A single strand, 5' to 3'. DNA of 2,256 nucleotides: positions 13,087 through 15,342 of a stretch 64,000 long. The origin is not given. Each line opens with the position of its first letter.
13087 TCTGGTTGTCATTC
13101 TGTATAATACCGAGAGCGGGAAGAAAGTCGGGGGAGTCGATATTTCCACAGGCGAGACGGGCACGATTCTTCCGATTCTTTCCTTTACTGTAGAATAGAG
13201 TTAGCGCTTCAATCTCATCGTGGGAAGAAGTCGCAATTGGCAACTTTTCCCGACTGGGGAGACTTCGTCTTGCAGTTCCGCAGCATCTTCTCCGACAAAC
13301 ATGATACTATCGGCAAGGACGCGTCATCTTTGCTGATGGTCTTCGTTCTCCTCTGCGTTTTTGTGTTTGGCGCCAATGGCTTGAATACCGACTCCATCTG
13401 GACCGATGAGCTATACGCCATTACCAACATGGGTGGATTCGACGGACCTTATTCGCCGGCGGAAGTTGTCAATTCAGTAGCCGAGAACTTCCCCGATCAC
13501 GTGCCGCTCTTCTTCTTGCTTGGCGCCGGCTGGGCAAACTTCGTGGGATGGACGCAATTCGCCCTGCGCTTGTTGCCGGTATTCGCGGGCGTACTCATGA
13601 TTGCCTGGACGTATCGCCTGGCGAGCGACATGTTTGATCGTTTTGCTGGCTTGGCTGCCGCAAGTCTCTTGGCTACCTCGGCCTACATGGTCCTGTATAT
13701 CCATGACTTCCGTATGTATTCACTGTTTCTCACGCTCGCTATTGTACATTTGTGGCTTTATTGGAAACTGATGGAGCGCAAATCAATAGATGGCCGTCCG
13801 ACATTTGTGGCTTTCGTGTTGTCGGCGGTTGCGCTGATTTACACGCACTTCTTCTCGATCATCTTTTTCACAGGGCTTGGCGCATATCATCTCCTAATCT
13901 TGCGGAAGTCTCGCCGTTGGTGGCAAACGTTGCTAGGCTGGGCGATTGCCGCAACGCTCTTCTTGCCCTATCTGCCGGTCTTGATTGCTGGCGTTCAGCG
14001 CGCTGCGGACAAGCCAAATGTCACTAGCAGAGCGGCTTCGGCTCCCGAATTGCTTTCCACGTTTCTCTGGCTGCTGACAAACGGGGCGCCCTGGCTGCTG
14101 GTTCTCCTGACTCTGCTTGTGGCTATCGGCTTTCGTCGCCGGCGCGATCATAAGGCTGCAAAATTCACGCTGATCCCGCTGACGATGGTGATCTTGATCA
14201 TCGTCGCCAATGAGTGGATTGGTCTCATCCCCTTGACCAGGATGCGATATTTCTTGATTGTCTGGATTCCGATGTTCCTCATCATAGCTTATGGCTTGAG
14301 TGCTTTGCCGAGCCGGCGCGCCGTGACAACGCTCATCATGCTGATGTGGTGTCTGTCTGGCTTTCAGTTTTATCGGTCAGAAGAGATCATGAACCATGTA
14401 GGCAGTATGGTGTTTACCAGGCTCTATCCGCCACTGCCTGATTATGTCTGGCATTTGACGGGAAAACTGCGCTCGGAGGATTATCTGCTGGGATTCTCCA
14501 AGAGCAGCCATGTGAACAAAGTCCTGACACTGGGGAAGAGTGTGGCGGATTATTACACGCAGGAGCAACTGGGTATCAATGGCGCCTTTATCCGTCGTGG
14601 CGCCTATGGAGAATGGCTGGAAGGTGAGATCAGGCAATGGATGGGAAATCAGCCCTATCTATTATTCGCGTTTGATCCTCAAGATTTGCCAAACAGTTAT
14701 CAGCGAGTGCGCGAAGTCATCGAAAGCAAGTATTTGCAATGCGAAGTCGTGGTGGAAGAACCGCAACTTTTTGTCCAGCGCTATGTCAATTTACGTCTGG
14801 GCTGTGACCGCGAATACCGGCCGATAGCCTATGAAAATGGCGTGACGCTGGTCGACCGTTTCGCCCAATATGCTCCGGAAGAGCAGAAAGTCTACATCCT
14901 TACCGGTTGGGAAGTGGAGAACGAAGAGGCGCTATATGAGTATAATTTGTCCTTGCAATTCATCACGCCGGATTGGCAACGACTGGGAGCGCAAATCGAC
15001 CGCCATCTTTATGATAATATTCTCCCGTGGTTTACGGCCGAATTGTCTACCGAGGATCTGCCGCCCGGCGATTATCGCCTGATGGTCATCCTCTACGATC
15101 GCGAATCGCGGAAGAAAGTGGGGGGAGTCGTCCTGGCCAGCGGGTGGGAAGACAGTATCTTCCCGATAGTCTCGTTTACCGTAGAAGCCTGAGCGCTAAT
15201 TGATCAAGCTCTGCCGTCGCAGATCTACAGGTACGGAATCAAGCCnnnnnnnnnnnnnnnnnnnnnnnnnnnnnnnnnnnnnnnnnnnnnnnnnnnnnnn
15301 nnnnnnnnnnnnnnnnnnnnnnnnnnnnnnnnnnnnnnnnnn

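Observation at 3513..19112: Eight tandem GT-C (PMT_2/ArnT-like) membrane glycosyltransferase paralogs, each fused to the same uncharacterised C-terminal domain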

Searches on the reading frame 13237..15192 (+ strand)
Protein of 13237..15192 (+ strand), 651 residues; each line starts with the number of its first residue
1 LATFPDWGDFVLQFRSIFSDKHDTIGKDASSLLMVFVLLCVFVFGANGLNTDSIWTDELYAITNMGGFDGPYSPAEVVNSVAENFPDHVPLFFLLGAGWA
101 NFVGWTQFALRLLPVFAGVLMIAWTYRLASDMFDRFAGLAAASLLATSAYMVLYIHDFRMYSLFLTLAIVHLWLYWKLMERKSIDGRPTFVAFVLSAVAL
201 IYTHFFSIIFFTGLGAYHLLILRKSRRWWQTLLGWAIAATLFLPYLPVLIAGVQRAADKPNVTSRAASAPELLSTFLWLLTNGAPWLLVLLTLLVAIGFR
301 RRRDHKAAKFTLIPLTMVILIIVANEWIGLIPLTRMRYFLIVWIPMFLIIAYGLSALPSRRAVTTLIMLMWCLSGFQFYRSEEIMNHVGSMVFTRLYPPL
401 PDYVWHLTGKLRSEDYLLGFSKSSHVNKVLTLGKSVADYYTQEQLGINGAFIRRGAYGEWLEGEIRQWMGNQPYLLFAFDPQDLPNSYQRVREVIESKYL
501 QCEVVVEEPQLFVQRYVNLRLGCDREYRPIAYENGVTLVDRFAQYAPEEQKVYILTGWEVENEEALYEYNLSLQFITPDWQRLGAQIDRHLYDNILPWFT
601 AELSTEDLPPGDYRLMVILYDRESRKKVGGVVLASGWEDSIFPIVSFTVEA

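Call 4: search_protein_families(library=pfam, proteins=[window:13237-15192:+], max_evalue=0.1)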
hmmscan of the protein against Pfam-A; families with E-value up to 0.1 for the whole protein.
window:13237-15192:+ (651 aa): 1 family
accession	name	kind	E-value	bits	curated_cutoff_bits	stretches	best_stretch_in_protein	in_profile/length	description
PF13231.12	PMT_2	-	2e-07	31.8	26.1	1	87-250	1-159/160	Dolichyl-phosphate-mannose-protein mannosyltransferase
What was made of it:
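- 13237..15192 (+): G6: GT-C paralog, 651 aa with a TTG start (the true start may be slightly downstream). It is in the stable half, but its membrane domain has been replaced by a divergent allele. PMT_2 E 2e-7 (call 4).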
